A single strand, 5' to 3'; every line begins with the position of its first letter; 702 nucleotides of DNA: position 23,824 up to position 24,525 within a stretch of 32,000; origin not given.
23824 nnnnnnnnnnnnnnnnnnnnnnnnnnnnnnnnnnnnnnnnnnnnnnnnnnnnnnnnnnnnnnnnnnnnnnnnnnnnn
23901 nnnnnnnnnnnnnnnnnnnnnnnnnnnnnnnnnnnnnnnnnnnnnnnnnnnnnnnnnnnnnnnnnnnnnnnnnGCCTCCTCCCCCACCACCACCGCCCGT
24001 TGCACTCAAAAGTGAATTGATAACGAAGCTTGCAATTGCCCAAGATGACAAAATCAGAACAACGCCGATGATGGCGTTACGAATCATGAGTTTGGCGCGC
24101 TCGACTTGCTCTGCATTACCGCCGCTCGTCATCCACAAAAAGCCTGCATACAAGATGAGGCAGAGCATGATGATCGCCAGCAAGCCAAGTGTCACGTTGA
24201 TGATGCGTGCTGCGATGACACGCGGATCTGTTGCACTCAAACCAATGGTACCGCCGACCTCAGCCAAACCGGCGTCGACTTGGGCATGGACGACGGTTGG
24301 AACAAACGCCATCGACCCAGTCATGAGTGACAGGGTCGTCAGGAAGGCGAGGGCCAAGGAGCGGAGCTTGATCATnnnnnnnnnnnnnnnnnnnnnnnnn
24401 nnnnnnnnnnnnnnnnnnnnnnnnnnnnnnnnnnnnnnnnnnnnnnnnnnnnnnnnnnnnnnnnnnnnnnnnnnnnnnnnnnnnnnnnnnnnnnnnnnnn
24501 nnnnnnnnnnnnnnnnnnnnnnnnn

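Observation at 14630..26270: Pilin-anchored, disulfide-rich mega-adhesin locus with no assembly machinery in view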

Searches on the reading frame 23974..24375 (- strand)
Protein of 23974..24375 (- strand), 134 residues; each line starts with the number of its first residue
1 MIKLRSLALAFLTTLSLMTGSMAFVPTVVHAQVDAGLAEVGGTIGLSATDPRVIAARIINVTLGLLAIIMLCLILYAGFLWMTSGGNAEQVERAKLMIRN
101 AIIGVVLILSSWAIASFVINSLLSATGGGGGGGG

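Call 25: find_homologous_proteins(query=A1, max_evalue=0.001)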
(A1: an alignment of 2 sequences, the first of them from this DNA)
Query A1 (2 sequences) (134 aa, profile of the alignment): 824 proteins with E <= 0.001 among 3989 candidates; the best 120 are listed.
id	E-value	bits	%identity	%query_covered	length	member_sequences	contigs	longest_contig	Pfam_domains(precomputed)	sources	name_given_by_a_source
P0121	5.2e-64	233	41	90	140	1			PF18895.6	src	-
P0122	8.4e-61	222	98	99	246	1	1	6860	PF18895.6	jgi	jgi:hypothetical protein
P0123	2.0e-55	205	44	72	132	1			PF18895.6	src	-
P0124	2.1e-40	156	41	67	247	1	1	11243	PF18895.6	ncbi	-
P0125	2.8e-40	156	52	73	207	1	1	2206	PF18895.6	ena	-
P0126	3.8e-40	155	58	93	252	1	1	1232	PF18895.6,PF04956.19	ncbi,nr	ncbi:MAG: hypothetical protein NUW08_03155, partial [Candidatus Uhrbacteria bacterium]|nr:hypothetic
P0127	5.2e-40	155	67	71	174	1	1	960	PF18895.6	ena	-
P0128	8.1e-40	154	55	54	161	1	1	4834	PF18895.6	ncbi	-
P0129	8.2e-40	154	56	90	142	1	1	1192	PF18895.6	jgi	jgi:uncharacterized membrane protein YgcG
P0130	2.5e-39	153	57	93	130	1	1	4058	PF18895.6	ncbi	ncbi:MAG: hypothetical protein ACYC44_05415, partial [Patescibacteria group bacterium]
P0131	1.2e-38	150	56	94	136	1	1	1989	PF18895.6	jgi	jgi:heme/copper-type cytochrome/quinol oxidase subunit 2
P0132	8.6e-37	144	47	52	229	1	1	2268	PF18895.6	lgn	-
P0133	1.0e-36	144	47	86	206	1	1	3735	PF18895.6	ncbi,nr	ncbi:MAG: Ig-like domain-containing protein, partial [Candidatus Uhrbacteria bacterium]|nr:Ig-like d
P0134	1.3e-36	144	62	71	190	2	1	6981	PF18895.6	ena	-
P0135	1.9e-36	143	55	94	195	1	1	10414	PF18895.6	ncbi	-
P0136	2.0e-36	143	56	39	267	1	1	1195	PF18895.6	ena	-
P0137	2.4e-36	143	69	74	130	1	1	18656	PF18895.6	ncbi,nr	ncbi:hypothetical protein HY479_03570, partial [Candidatus Uhrbacteria bacterium]|nr:hypothetical pr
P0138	6.6e-36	142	65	77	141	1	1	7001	PF18895.6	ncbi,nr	ncbi:MAG TPA: hypothetical protein VN397_01475, partial [Candidatus Methylomirabilis sp.]|nr:hypothe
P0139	1.5e-35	140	65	75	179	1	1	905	PF18895.6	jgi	jgi:hypothetical protein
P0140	1.3e-34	137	47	85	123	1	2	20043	PF18895.6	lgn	-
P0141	1.5e-34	137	60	78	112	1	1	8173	PF18895.6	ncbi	ncbi:MAG: hypothetical protein WCW31_05995, partial [Patescibacteria group bacterium]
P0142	2.0e-34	137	45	95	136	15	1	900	PF18895.6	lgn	-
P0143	2.6e-34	136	44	68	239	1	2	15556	PF18895.6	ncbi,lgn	-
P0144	2.2e-33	133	64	77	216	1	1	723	PF18895.6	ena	-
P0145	2.7e-33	133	35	88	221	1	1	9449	PF18895.6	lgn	-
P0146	2.9e-33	133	40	60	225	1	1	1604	PF18895.6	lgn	-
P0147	5.0e-33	132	60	71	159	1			PF18895.6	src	-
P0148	7.4e-33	132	48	77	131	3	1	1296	PF18895.6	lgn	-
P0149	7.7e-33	132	35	87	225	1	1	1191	PF18895.6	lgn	-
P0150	1.7e-32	130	57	76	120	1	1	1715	PF18895.6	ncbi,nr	ncbi:MAG: hypothetical protein Q8R07_00345, partial [Candidatus Uhrbacteria bacterium]|nr:hypothetic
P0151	2.2e-32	130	51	76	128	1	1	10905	PF18895.6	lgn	-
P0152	4.7e-32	129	49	92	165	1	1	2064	PF18895.6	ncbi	ncbi:MAG: pilin, partial [bacterium]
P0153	2.2e-31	127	56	57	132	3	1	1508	PF18895.6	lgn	-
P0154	2.5e-31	127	51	69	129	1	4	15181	PF18895.6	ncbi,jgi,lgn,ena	jgi:hypothetical protein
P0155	2.8e-31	126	52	83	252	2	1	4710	PF13205.13,PF18895.6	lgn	-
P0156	3.0e-31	126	45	78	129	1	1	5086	PF18895.6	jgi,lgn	-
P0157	1.0e-30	125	31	73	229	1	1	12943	PF18895.6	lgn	-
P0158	1.0e-30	125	51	60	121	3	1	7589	PF18895.6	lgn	-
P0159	1.0e-30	125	51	76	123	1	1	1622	PF18895.6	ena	-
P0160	1.2e-30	124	42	76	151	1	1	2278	PF18895.6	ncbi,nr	ncbi:MAG: pilin, partial [Candidatus Uhrbacteria bacterium]|nr:pilin [Candidatus Uhrbacteria bacteri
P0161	1.2e-30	124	47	69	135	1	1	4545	PF18895.6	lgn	-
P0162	1.5e-30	124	43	87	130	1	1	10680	PF18895.6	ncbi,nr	ncbi:hypothetical protein GF380_00095 [Candidatus Uhrbacteria bacterium]|nr:hypothetical protein [Ca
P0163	1.6e-30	124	37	64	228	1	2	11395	PF18895.6,PF27259.1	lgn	-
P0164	2.0e-30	124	46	87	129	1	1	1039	PF18895.6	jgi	jgi:hypothetical protein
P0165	2.5e-30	123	51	76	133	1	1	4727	PF18895.6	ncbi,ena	-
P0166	3.0e-30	123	55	75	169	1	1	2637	PF18895.6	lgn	-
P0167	3.5e-30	123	43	94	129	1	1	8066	PF18895.6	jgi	jgi:hypothetical protein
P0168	4.8e-30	122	44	81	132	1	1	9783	PF18895.6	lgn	-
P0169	5.9e-30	122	42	86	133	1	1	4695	PF18895.6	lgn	-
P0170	6.1e-30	122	49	74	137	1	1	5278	PF18895.6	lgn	-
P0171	6.4e-30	122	52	67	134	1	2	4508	PF18895.6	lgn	-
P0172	6.5e-30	122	52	62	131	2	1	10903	PF18895.6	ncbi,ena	-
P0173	7.0e-30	122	46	88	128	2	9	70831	PF18895.6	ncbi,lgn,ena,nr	ncbi:hypothetical protein FBR07_04530 [Candidatus Uhrbacteria bacterium UHB]|nr:hypothetical protein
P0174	1.1e-29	121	46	80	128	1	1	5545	PF18895.6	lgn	-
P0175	1.2e-29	121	48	68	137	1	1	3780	PF18895.6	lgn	-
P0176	1.3e-29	121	47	88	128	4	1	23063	PF18895.6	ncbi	-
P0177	1.4e-29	121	44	81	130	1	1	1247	PF18895.6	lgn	-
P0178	1.5e-29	121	48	72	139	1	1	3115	PF18895.6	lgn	-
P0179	1.6e-29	121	53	72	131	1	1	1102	PF18895.6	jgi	jgi:hypothetical protein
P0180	2.1e-29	120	43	78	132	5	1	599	PF18895.6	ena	-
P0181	2.3e-29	120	46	74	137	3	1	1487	PF18895.6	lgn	-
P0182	2.7e-29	120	44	87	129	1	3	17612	PF18895.6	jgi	-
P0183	3.5e-29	120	44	85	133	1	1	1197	PF18895.6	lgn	-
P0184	4.2e-29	119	54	62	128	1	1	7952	PF18895.6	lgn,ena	-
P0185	6.0e-29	119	44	88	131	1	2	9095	PF18895.6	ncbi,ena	-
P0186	8.5e-29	118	56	57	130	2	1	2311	PF18895.6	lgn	-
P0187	1.2e-28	118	49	58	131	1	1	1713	PF18895.6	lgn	-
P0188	1.2e-28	118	45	87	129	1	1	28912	PF18895.6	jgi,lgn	jgi:hypothetical protein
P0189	1.6e-28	118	50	67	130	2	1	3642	PF18895.6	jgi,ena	-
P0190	1.6e-28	118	42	78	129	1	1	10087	PF18895.6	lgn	-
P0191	1.6e-28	117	40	74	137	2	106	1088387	PF18895.6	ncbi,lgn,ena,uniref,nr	ncbi:hypothetical protein KJZ71_04270 [Patescibacteria group bacterium]|uniref:Uncharacterized prote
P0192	1.7e-28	117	41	90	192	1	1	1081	PF18895.6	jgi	jgi:hypothetical protein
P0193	1.8e-28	117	44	75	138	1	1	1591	PF18895.6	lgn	-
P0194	1.9e-28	117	48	65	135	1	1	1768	PF18895.6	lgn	-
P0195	1.9e-28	117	56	84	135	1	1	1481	PF18895.6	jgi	jgi:hypothetical protein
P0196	2.1e-28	117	42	81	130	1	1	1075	PF18895.6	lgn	-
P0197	2.1e-28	117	51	60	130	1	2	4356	PF18895.6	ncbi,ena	-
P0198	2.2e-28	117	50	68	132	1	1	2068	PF18895.6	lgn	-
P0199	2.4e-28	117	44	86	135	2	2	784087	PF18895.6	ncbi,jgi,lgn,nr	ncbi:pilin [Patescibacteria group bacterium]|jgi:hypothetical protein|nr:pilin [Patescibacteria grou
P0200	2.5e-28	117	47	76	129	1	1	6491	PF18895.6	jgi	jgi:hypothetical protein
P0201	2.7e-28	117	48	66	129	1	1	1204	PF18895.6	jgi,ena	-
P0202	3.0e-28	117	52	69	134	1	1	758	PF18895.6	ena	-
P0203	3.1e-28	117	55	56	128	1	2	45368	PF18895.6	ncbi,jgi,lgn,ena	-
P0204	3.3e-28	117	51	72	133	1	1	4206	PF18895.6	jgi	-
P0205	4.0e-28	116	45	71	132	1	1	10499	PF18895.6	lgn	-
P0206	5.2e-28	116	47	72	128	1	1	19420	PF18895.6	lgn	-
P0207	5.5e-28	116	46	82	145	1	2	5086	PF18895.6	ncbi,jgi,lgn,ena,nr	ncbi:hypothetical protein FJZ48_04295, partial [Candidatus Uhrbacteria bacterium]|nr:hypothetical pr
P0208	5.8e-28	116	46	79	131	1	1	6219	PF18895.6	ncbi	-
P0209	6.5e-28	116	56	72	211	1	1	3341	PF18895.6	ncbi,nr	ncbi:MAG TPA: hypothetical protein VKO42_04480, partial [Patescibacteria group bacterium]|nr:hypothe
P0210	8.4e-28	115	49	67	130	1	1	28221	PF18895.6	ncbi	-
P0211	9.5e-28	115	55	64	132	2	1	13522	PF18895.6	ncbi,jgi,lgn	-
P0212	1.2e-27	115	48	61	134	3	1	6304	PF18895.6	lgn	-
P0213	1.3e-27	115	44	97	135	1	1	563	PF18895.6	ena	-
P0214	1.3e-27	115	52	59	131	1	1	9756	PF18895.6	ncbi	-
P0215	1.6e-27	114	46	74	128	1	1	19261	PF18895.6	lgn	-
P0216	1.8e-27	114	59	69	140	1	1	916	PF18895.6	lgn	-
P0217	2.0e-27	114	50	37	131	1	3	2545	PF18895.6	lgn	-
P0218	2.1e-27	114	48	83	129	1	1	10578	PF18895.6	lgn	-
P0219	2.2e-27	114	42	92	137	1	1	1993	PF18895.6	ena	-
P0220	2.7e-27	114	39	87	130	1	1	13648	PF18895.6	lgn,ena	-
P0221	2.8e-27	114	41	89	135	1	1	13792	PF18895.6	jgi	jgi:hypothetical protein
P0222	4.2e-27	113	53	74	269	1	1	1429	PF18895.6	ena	-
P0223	4.2e-27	113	43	77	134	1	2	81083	PF18895.6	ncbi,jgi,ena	ncbi:MAG: pilin [Candidatus Uhrbacteria bacterium]|jgi:hypothetical protein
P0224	4.7e-27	113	49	65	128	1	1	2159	PF18895.6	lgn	-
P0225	5.5e-27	113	49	64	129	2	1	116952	PF18895.6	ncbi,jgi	-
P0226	5.8e-27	112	55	35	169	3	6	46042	PF18895.6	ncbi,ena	-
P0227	6.2e-27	112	49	69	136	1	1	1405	PF18895.6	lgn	-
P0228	6.6e-27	112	53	56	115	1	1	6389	PF18895.6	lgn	-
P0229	7.0e-27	112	43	78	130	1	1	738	PF18895.6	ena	-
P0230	7.1e-27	112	48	60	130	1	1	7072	PF18895.6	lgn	-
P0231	7.7e-27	112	50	78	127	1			PF18895.6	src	-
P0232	9.7e-27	112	44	86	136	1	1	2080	PF18895.6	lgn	-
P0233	1.1e-26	112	45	83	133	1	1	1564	PF18895.6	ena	-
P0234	1.1e-26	112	51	60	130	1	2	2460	PF18895.6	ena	-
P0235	1.3e-26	111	50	37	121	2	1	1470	PF18895.6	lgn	-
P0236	1.3e-26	111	45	64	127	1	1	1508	PF18895.6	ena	-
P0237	1.4e-26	111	47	63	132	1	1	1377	PF18895.6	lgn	-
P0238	1.4e-26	111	41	76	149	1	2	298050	PF18895.6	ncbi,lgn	-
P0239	1.4e-26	111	49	63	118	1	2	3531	PF18895.6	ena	-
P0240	1.9e-26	111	55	57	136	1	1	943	PF18895.6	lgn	-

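Call 26: find_encoding_contigs(protein=P0199, flank=10000, max_places=2)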
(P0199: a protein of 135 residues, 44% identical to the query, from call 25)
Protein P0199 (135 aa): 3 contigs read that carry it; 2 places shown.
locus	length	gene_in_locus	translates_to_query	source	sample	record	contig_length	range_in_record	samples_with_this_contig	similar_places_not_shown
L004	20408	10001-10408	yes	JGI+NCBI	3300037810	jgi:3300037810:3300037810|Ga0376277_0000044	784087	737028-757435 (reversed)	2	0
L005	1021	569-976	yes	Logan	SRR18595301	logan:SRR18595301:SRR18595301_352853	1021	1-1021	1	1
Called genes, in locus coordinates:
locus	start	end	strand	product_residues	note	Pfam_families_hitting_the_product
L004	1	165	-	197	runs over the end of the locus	-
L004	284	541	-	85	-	PF00312:Ribosomal_S15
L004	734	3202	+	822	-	PF00133:tRNA-synt_1, PF09334:tRNA-synt_1g, PF13603:tRNA-synt_1_2, PF00133:tRNA-synt_1, PF08264:Anticodon_1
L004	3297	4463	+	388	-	-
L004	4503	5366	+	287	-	PF00483:NTP_transferase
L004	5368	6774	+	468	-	PF13416:SBP_bac_8, PF01547:SBP_bac_1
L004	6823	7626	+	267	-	PF18895:T4SS_pilin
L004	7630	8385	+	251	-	PF18895:T4SS_pilin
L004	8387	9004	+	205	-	PF18895:T4SS_pilin (weak)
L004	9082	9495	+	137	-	PF18895:T4SS_pilin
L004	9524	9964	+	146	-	PF18895:T4SS_pilin (weak)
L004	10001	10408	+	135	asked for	PF18895:T4SS_pilin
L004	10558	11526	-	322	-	-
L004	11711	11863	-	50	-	-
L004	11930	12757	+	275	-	-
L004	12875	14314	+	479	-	-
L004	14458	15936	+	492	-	-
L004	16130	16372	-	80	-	-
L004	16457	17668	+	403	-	PF04932:Wzy_C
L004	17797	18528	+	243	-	PF00300:His_Phos_1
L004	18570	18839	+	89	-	PF02583:Trns_repr_metal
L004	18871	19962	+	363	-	PF13386:DsbD_2, PF13473:Cupredoxin_1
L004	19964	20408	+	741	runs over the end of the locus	PF00403:HMA, PF12710:HAD (faint), PF00122:E1-E2_ATPase, PF00702:Hydrolase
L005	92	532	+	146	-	PF18895:T4SS_pilin (weak)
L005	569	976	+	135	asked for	PF18895:T4SS_pilin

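Call 27: find_encoding_contigs(protein=P0191, flank=10000, max_places=2)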
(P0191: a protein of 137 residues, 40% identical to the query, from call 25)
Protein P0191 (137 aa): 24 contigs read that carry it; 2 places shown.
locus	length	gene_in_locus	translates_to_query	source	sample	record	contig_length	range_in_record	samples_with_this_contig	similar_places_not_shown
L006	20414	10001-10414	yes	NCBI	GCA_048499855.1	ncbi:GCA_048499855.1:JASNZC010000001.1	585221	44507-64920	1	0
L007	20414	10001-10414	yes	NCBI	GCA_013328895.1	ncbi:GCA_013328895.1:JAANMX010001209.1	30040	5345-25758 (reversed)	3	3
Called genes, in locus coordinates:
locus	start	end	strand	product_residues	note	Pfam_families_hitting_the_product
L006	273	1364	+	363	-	PF01926:MMR_HSR1, PF02421:FeoB_N, PF06071:YchF-GTPase_C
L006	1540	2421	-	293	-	PF00483:NTP_transferase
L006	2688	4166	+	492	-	PF01547:SBP_bac_1, PF13416:SBP_bac_8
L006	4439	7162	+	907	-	-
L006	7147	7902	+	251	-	PF18895:T4SS_pilin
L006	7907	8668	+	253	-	PF18895:T4SS_pilin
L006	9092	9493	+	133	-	PF18895:T4SS_pilin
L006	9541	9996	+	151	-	PF18895:T4SS_pilin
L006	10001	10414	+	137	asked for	PF18895:T4SS_pilin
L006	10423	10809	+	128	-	PF18895:T4SS_pilin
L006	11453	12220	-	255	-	-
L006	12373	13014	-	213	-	-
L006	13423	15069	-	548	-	-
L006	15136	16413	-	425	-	-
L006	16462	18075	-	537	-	-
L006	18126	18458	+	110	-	PF05635:23S_rRNA_IVP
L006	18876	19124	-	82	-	-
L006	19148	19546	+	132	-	-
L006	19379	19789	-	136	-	-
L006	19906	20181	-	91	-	-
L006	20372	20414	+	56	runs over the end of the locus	-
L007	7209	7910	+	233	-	PF18895:T4SS_pilin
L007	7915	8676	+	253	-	PF18895:T4SS_pilin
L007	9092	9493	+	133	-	PF18895:T4SS_pilin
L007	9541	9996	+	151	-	PF18895:T4SS_pilin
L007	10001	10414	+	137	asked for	PF18895:T4SS_pilin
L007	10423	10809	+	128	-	PF18895:T4SS_pilin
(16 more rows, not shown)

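Call 75: search_solved_structures(query=L006:4439-7159:+, max_evalue=1)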
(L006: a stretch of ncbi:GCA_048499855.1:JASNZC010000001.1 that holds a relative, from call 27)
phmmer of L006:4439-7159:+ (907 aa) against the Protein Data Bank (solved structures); distinct sequences matched with E-value up to 1: 0.

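Call 76: search_protein_families(library=pfam, proteins=[L006:4439-7159:+, L006:13423-15069:-, L006:15136-16413:-, L006:16462-18075:-, L004:12875-14314:+, L004:14458-15936:+, L004:3297-4463:+], max_evalue=0.1)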
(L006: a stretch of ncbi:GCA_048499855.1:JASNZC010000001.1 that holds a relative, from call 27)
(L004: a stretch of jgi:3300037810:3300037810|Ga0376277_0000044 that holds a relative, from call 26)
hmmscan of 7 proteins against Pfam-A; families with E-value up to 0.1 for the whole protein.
L006:4439-7159:+ (907 aa): 1 family
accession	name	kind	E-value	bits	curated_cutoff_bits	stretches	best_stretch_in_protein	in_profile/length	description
PF18895.5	T4SS_pilin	-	0.003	18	26.6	1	778-830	11-62/71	Type IV secretion system pilin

L006:13423-15069:- (548 aa): 0 families

L006:15136-16413:- (425 aa): 0 families

L006:16462-18075:- (537 aa): 0 families

L004:12875-14314:+ (479 aa): 0 families

L004:14458-15936:+ (492 aa): 1 family
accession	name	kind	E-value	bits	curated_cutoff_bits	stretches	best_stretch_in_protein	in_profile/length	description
PF19733.4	DUF6223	-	0.023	15.4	27.4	0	170-211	15-55/98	Family of unknown function (DUF6223)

L004:3297-4463:+ (388 aa): 0 families
